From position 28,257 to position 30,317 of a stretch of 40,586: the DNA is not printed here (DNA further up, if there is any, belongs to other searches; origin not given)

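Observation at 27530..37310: Thirteen co-directional, near-gapless genes link an AprAB-like enzyme, a HEAT protein and FdxA directly to RnfABCDGE-RseC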

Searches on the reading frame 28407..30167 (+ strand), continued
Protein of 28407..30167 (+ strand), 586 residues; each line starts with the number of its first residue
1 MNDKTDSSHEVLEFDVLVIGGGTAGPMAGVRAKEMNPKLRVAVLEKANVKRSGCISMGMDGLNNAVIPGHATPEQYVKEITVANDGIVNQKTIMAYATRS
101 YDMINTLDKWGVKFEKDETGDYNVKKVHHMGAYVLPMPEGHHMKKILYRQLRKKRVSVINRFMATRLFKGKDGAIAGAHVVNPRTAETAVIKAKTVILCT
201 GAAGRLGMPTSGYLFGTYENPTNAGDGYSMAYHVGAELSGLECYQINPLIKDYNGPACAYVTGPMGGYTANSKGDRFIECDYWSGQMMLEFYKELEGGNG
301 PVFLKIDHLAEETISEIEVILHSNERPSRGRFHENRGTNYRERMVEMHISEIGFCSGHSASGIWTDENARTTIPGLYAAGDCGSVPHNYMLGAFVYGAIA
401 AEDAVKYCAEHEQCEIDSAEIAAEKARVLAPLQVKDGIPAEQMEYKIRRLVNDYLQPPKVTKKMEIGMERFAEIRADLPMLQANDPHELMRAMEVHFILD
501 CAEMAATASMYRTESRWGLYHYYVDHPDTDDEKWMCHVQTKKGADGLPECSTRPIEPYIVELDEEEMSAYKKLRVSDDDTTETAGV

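Call 38: search_protein_families(library=ncbifam, proteins=[L069:16573-18189:+, L069:18126-18506:+, L069:18412-19170:+, L069:484-1461:-, L069:1531-3042:-, L069:3939-4892:-, L069:4941-6320:-, L069:6591-7658:-, L069:8028-8861:-], max_evalue=1e-8)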
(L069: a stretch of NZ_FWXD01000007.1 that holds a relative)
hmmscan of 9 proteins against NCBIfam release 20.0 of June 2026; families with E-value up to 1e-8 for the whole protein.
L069:16573-18189:+ (538 aa): 27 families (the best 25 are shown)
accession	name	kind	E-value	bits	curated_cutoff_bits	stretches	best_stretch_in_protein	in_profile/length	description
NF004900.0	PRK06263.1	equivalog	9.3e-35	120.2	718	2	11-221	5-230/546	fumarate reductase (CoM/CoB) subunit TfrA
NF005867.0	PRK07804.1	equivalog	3.1e-28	98.3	639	2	287-511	325-528/548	L-aspartate oxidase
NF006131.0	PRK08275.1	equivalog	6.4e-27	94.1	587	1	7-224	4-243/577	fumarate reductase/succinate dehydrogenase flavoprotein subunit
TIGR01812.1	sdhA_frdA_Gneg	subfamily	4.9e-26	91.3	567.3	2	15-222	1-224/568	succinate dehydrogenase or fumarate reductase, flavoprotein subunit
NF006686.0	PRK09231.1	equivalog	1.1e-25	90.2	854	2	304-510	340-549/598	fumarate reductase (quinol) flavoprotein subunit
TIGR00551.1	nadB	equivalog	1.4e-25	90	452.75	1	14-499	3-488/489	L-aspartate oxidase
TIGR01176.1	fum_red_Fp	equivalog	4.4e-24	85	932.7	2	304-510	338-547/580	fumarate reductase (quinol) flavoprotein subunit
NF010374.0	PRK13800.1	equivalog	1e-20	73.7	1196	1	3-221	3-244/898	fumarate reductase/succinate dehydrogenase flavoprotein subunit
NF005866.0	PRK07803.1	equivalog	6.6e-20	70.8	819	0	326-508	391-577/631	fumarate reductase/succinate dehydrogenase flavoprotein subunit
NF005636.0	PRK07395.1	subfamily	6.4e-19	67.6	723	1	131-351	142-374/560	L-aspartate oxidase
NF005701.0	PRK07512.1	equivalog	7.5e-19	67.5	528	1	8-351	4-365/516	L-aspartate oxidase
NF004724.0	PRK06069.1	subfamily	8e-19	67.2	826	1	304-504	333-542/577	succinate dehydrogenase/fumarate reductase flavoprotein subunit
NF005331.0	PRK06854.1-2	equivalog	9.1e-18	64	557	1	8-220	4-233/563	adenylyl-sulfate reductase subunit alpha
NF004789.0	PRK06134.1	subfamily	8.1e-15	54.4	747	0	9-75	8-72/581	FAD-dependent oxidoreductase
TIGR01816.1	sdhA_forward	equivalog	1.3e-14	53.3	727.35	0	331-503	362-541/584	succinate dehydrogenase flavoprotein subunit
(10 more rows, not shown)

L069:18126-18506:+ (126 aa): 5 families
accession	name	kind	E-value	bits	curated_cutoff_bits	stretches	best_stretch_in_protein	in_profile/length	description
NF040864.1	HgcB_ferredoxin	equivalog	3.8e-11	42.7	99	1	26-85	12-70/93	mercury methylation ferredoxin HgcB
NF040770.1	hetero_SS_HdrA2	exception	2.2e-09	36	1100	1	22-95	571-642/777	CoB-CoM heterodisulfide reductase HdrA2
NF045874.1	Vhu_polyferre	exception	3.8e-09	35.8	600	1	25-79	193-246/381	F420-non-reducing hydrogenase associated-polyferredoxin VhuB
NF043039.1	HgcAB_like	equivalog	6.7e-09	35.8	285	1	26-77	298-350/350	HgcAB-like fusion protein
TIGR04395.1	cutC_activ_rSAM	equivalog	7.9e-09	35.2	360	1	24-79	50-106/309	choline TMA-lyase-activating enzyme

L069:18412-19170:+ (252 aa): 11 families
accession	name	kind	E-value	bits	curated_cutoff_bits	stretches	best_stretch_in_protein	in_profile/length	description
TIGR03162.1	ribazole_cobC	equivalog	3.5e-26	91.7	162.9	1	77-219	2-153/176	alpha-ribazole phosphatase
NF005567.0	PRK07238.1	equivalog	1.2e-20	74.2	326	1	63-164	167-269/378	bifunctional RNase H/acid phosphatase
NF002901.0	PRK03482.1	equivalog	8.7e-20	71.3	261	1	76-163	4-91/215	2,3-diphosphoglycerate-dependent phosphoglycerate mutase GpmB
NF038349.1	dPGM_arch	equivalog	8.7e-17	61.6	225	1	78-210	3-137/194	2,3-diphosphoglycerate-dependent phosphoglycerate mutase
TIGR03848.1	MSMEG_4193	subfamily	7e-16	58.3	203.85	1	78-163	4-90/204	MSMEG_4193 family putative phosphomutase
NF011580.0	PRK15004.1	equivalog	3.9e-15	56.4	250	1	76-217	3-156/203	adenosylcobalamin/alpha-ribazole phosphatase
NF045917.1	PhserinePhPspA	equivalog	4.4e-14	52.6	350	1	75-162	3-90/211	phosphoserine phosphatase PspA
NF009993.0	PRK13462.1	equivalog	9.1e-13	48.3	226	1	78-212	10-149/203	acid phosphatase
NF009994.0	PRK13463.1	equivalog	1.4e-11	44.6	277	1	76-163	5-92/203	phosphoserine phosphatase 1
TIGR01258.1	pgm_1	subfamily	3.7e-10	39.6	81.7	0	78-162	5-94/245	2,3-bisphosphoglycerate-dependent phosphoglycerate mutase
NF002217.0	PRK01112.1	equivalog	3.7e-10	39.6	320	1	78-137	6-65/228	2,3-bisphosphoglycerate-dependent phosphoglycerate mutase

L069:484-1461:- (325 aa): 3 families
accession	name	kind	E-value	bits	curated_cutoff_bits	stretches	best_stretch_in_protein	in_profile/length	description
NF007104.0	PRK09553.1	equivalog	1.6e-77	260.5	313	1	10-289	5-279/282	taurine dioxygenase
NF045815.1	Neo-PentlctneFsynPtlD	equivalog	5e-27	94.9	550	1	13-279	4-282/301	neopentalenolactone/pentalenolactone F synthase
NF049937.1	CMthFAOxDecarbScoE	equivalog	1.6e-18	66.9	400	1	15-285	7-285/295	(3R)-3-[(carboxymethyl)amino]fatty acid oxygenase/decarboxylase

L069:1531-3042:- (503 aa): 0 families

L069:3939-4892:- (317 aa): 7 families
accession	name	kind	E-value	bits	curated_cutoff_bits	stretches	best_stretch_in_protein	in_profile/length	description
NF007388.0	PRK09912.1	subfamily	1.5e-53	181.9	448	1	3-312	12-330/346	L-glyceraldehyde 3-phosphate reductase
TIGR01293.1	Kv_beta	subfamily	1.8e-47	162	365.4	1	4-313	1-318/319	voltage-dependent potassium channel subunit beta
NF007912.0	PRK10625.1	equivalog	7.7e-42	143.9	415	1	4-315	1-339/346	NADP(H)-dependent aldo-keto reductase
NF049922.1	MethglyxlRedYdjG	equivalog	1.2e-38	133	550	1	8-311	5-318/326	NADH-dependent methylglyoxal reductase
NF007695.0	PRK10376.1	subfamily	5.2e-30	104.5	280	1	22-214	29-218/290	oxidoreductase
NF008377.0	PRK11172.1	equivalog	5.9e-17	61.8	327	1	18-163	5-139/267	2,5-didehydrogluconate reductase DkgB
NF008598.0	PRK11565.1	equivalog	7.8e-12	44.8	425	1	30-160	25-145/275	2,5-didehydrogluconate reductase DkgA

L069:4941-6320:- (459 aa): 8 families
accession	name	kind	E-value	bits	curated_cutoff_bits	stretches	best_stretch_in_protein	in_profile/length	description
TIGR03860.1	FMN_nitrolo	subfamily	1.8e-183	610.1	279.7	1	10-435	1-422/422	NtaA/DmoA family FMN-dependent monooxygenase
TIGR04021.1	LLM_DMSO2_sfnG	equivalog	1.2e-20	74.2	382.95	1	80-294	59-249/350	dimethylsulfone monooxygenase SfnG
TIGR03619.1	F420_Rv2161c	subfamily_domain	3.5e-20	72.6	166.9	1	42-173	2-132/247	TIGR03619 family F420-dependent LLM class oxidoreductase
TIGR03565.1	alk_sulf_monoox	equivalog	1.3e-15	57.3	518.2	1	83-269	54-218/346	FMNH2-dependent alkanesulfonate monooxygenase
TIGR03560.1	F420_Rv1855c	subfamily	1.7e-15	57.5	231.4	1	36-274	11-223/227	TIGR03560 family F420-dependent LLM class oxidoreductase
NF001939.1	PRK00719.1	subfamily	5.8e-15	54.9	510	1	85-269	56-218/373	alkanesulfonate monooxygenase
TIGR03612.1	RutA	equivalog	8.2e-15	55.1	498.3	1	38-266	28-227/355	pyrimidine utilization protein A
TIGR03571.1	lucif_BA3436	subfamily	2.1e-09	37.1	303.9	1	6-168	9-150/304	TIGR03571 family LLM class oxidoreductase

L069:6591-7658:- (355 aa): 6 families
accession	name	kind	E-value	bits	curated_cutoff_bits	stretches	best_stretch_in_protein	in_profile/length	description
NF007912.0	PRK10625.1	equivalog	2.8e-60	204.5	415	2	31-154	5-134/346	NADP(H)-dependent aldo-keto reductase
NF007388.0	PRK09912.1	subfamily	7.8e-47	159.8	448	1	33-328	19-314/346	L-glyceraldehyde 3-phosphate reductase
TIGR01293.1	Kv_beta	subfamily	2.3e-37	128.7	365.4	1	32-331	6-303/319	voltage-dependent potassium channel subunit beta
NF049922.1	MethglyxlRedYdjG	equivalog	1.1e-35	123.3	550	1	30-335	4-311/326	NADH-dependent methylglyoxal reductase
NF007695.0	PRK10376.1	subfamily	1.3e-24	86.8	280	1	34-241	12-217/290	oxidoreductase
NF008377.0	PRK11172.1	equivalog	4.2e-13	49.1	327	1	43-242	5-184/267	2,5-didehydrogluconate reductase DkgB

L069:8028-8861:- (277 aa): 204 families (the best 25 are shown)
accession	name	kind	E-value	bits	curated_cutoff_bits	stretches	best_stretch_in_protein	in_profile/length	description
NF005559.1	PRK07231.1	subfamily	2.8e-44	151.5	215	1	29-270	1-246/249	glucose 1-dehydrogenase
NF009466.0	PRK12826.1-2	subfamily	1.7e-39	135.8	222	1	32-271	3-244/248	3-oxoacyl-ACP reductase FabG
NF004198.0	PRK05653.1-3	equivalog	6.8e-39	133.8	296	1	29-270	4-245/248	3-oxoacyl-ACP reductase FabG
NF005390.0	PRK06935.1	equivalog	3.4e-36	124.9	369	1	24-270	7-254/258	2-dehydro-3-deoxy-D-gluconate 5-dehydrogenase KduD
NF006070.0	PRK08213.1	subfamily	2.9e-35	122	279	1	27-271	7-256/259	gluconate 5-dehydrogenase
NF005909.0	PRK07890.1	subfamily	5.1e-34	117.7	258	1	29-270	4-256/260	short chain dehydrogenase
TIGR01830.1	3oxo_ACP_reduc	equivalog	5.9e-34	117.8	297.75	1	35-270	1-237/239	3-oxoacyl-[acyl-carrier-protein] reductase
NF005853.0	PRK07774.1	equivalog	1.2e-33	116.6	303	1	29-270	3-245/250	SDR family oxidoreductase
NF006693.0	PRK09242.1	equivalog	1.2e-33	116.3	328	1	27-270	5-252/258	SDR family oxidoreductase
NF004197.0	PRK05653.1-1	equivalog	1.7e-33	116.3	332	1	27-270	2-245/249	3-oxoacyl-ACP reductase FabG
NF005469.0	PRK07063.1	equivalog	1.8e-33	116.2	306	1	29-271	4-254/260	SDR family oxidoreductase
NF004779.0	PRK06125.1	subfamily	4.6e-33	114.8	261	1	27-271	2-253/259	short-chain dehydrogenase/reductase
NF005095.0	PRK06523.1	subfamily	6e-33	114.4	231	1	27-271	5-257/261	oxidoreductase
NF006121.0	PRK08265.1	subfamily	1.9e-32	112.8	294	1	29-270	4-244/263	short chain dehydrogenase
NF052558.1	MBtsdlDhBudC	equivalog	2.3e-32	112.5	270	1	31-271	2-241/250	meso-2,3-butanediol dehydrogenase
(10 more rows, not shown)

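Call 44: search_protein_families(library=pfam, alignment_id=A2, max_evalue=0.00001)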
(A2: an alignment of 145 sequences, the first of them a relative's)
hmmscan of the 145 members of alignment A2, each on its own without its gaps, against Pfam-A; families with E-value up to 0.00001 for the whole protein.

A. member 1, L044:8749-9168:+ (140 aa): 0 families

B. families by the number of members that match (of 145 scanned): 116 families (the first 25 are shown)
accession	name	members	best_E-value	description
PF01425.27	Amidase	5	2.4e-90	Amidase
PF00561.26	Abhydrolase_1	5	7e-25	alpha/beta hydrolase fold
PF12697.13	Abhydrolase_6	5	5.3e-22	Alpha/beta hydrolase family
PF02668.22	TauD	4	5.1e-59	Taurine catabolism dioxygenase TauD, TfdA family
PF00175.26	NAD_binding_1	4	6.5e-11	Oxidoreductase NAD-binding domain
PF00113.28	Enolase_C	3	7e-129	Enolase, C-terminal TIM barrel domain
PF03952.21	Enolase_N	3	2.5e-59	Enolase, N-terminal domain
PF03453.22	MoeA_N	3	3.1e-45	MoeA N-terminal region (domain I and II)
PF01012.27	ETF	3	6.7e-40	Electron transfer flavoprotein domain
PF00994.29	MoCF_biosynth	3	3e-35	Probable molybdopterin binding domain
PF12146.15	Hydrolase_4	3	3.4e-15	Serine aminopeptidase, S33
PF03454.20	MoeA_C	3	6.9e-15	MoeA C-terminal region (domain IV)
PF00440.29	TetR_N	3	9.6e-15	Bacterial regulatory proteins, tetR family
PF00970.30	FAD_binding_6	3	1.1e-09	Oxidoreductase FAD-binding domain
PF00496.27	SBP_bac_5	2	5.3e-92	Bacterial extracellular solute-binding proteins, family 5 Middle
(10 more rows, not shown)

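Call 47: find_encoding_contigs(protein=P0024, flank=10000, max_places=1)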
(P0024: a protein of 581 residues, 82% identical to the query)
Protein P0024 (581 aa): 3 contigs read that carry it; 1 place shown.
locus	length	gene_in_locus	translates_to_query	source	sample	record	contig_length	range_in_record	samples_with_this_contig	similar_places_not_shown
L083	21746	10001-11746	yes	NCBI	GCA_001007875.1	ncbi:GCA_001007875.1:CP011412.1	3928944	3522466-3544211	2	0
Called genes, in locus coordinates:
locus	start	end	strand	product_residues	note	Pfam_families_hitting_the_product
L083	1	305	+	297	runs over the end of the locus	-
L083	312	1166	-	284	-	PF00763:THF_DHG_CYH, PF02882:THF_DHG_CYH_C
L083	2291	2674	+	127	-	PF00903:Glyoxalase, PF12681:Glyoxalase_2 (faint)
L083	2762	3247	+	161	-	PF10604:Polyketide_cyc2 (weak)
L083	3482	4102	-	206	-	-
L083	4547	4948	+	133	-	PF03658:Ub-RnfH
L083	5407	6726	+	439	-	PF09084:NMT1, PF13379:NMT1_2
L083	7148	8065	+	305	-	PF00528:BPD_transp_1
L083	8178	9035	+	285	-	PF00005:ABC_tran, PF00004:AAA (faint)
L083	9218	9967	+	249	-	PF00392:GntR, PF07702:UTRA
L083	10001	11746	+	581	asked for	PF00890:FAD_binding_2, PF01266:DAO (faint), PF03486:HI0933_like (weak), PF07992:Pyr_redox_2 (faint), PF12831:FAD_oxidored (faint), PF02910:Succ_DH_flav_C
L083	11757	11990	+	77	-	PF13187:Fer4_9 (faint), PF13237:Fer4_10 (weak), PF00037:Fer4 (faint), PF12838:Fer4_7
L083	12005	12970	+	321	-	-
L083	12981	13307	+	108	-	PF12797:Fer4_2 (faint), PF12838:Fer4_7 (faint), PF13237:Fer4_10 (faint), PF14697:Fer4_21 (faint), PF13183:Fer4_8 (faint), PF00037:Fer4 (weak), PF12837:Fer4_6 (weak), PF11953:DUF3470, +1 more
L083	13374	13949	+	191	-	PF02508:Rnf-Nqr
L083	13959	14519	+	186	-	PF12838:Fer4_7 (faint), PF04060:FeS, PF12797:Fer4_2 (weak), PF12837:Fer4_6 (weak), PF00037:Fer4, PF14697:Fer4_21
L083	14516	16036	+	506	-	PF13375:RnfC_N, PF01512:Complex1_51K, PF10531:SLBB, PF13187:Fer4_9 (faint), PF00037:Fer4 (faint), PF12838:Fer4_7, PF13183:Fer4_8 (weak), PF13237:Fer4_10 (weak), +1 more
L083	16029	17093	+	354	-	PF03116:NQR2_RnfD_RnfE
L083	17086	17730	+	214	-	PF04205:FMN_bind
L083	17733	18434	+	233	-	PF02508:Rnf-Nqr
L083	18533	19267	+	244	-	PF01925:TauE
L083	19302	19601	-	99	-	PF08803:ydhR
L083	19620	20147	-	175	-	PF22381:Staph_reg_Sar_Rot (weak), PF01047:MarR, PF12802:MarR_2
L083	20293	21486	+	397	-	PF25917:BSH_RND, PF25876:HH_MFP_RND, PF25944:Beta-barrel_RND, PF25967:RND-MFP_C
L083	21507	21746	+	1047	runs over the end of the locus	PF00873:ACR_tran, PF02355:SecD_SecF_C (faint)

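Call 48: find_encoding_contigs(protein=P0055, flank=10000, max_places=1)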
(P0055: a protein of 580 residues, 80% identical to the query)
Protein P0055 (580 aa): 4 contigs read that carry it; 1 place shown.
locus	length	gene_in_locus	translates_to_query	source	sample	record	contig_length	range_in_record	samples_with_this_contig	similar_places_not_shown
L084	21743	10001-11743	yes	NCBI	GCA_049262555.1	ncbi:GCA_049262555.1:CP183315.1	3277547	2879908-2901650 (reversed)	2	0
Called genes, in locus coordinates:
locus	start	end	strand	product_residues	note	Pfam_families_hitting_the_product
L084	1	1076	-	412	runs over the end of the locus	PF02661:Fic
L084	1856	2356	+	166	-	-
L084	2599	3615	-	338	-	PF01548:DEDD_Tnp_IS110, PF02371:Transposase_20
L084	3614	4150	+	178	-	-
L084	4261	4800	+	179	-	-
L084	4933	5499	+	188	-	-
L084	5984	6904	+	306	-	-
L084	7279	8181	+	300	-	PF00528:BPD_transp_1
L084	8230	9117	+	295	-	PF00005:ABC_tran, PF00004:AAA (faint)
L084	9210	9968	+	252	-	PF00392:GntR, PF07702:UTRA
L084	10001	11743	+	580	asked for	PF00890:FAD_binding_2, PF01266:DAO (faint), PF01946:Thi4 (faint), PF03486:HI0933_like (weak), PF07992:Pyr_redox_2 (faint), PF12831:FAD_oxidored (weak), PF02910:Succ_DH_flav_C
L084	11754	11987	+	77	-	PF00037:Fer4 (faint), PF12837:Fer4_6 (faint), PF13237:Fer4_10 (weak), PF12838:Fer4_7, PF13187:Fer4_9 (weak)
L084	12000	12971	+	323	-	-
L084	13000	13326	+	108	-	PF12797:Fer4_2 (faint), PF12838:Fer4_7 (faint), PF13237:Fer4_10 (faint), PF14697:Fer4_21 (faint), PF13183:Fer4_8 (faint), PF00037:Fer4, PF12837:Fer4_6 (weak), PF11953:DUF3470, +2 more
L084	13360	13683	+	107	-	PF06155:GBBH-like_N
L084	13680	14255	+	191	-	PF02508:Rnf-Nqr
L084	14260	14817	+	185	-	PF04060:FeS, PF00037:Fer4 (weak), PF12837:Fer4_6 (weak), PF13237:Fer4_10 (weak), PF14697:Fer4_21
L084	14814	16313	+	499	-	PF13375:RnfC_N, PF01512:Complex1_51K, PF10531:SLBB (weak), PF13183:Fer4_8, PF13187:Fer4_9 (faint), PF13237:Fer4_10 (weak), PF12838:Fer4_7, PF13484:Fer4_16 (faint)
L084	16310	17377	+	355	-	PF03116:NQR2_RnfD_RnfE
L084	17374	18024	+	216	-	PF04205:FMN_bind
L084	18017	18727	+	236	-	PF02508:Rnf-Nqr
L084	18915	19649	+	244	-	PF01925:TauE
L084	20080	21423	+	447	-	PF13379:NMT1_2, PF09084:NMT1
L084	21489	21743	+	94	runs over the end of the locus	PF03658:Ub-RnfH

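Call 49: find_encoding_contigs(protein=P0003, flank=10000, max_places=1)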
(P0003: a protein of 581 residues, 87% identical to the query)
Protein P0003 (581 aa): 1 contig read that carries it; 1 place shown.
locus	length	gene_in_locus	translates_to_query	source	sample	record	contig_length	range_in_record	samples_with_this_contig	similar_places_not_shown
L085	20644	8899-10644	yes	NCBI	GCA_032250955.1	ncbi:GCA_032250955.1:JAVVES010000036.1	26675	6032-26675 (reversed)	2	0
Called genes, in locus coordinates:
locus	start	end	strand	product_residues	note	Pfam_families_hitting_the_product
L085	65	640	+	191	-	PF01925:TauE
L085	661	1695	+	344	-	PF02424:ApbE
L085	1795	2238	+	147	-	PF03658:Ub-RnfH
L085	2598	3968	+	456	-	PF13379:NMT1_2, PF09084:NMT1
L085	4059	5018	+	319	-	PF00528:BPD_transp_1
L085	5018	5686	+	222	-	-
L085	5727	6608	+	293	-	PF00005:ABC_tran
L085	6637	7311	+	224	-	PF02630:SCO1-SenC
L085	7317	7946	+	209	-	PF00034:Cytochrom_C (faint), PF13442:Cytochrome_CBB3 (faint)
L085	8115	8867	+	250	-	PF00392:GntR, PF07702:UTRA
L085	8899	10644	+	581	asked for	PF00890:FAD_binding_2, PF01266:DAO (faint), PF03486:HI0933_like (weak), PF07992:Pyr_redox_2 (faint), PF12831:FAD_oxidored (faint), PF02910:Succ_DH_flav_C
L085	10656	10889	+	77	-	PF00037:Fer4 (faint), PF13237:Fer4_10 (weak), PF12838:Fer4_7 (weak), PF13187:Fer4_9 (weak)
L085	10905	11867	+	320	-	-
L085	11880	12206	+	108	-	PF12797:Fer4_2 (faint), PF12837:Fer4_6 (faint), PF12838:Fer4_7 (faint), PF13237:Fer4_10 (faint), PF14697:Fer4_21 (faint), PF00037:Fer4 (weak), PF11953:DUF3470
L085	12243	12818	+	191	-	PF02508:Rnf-Nqr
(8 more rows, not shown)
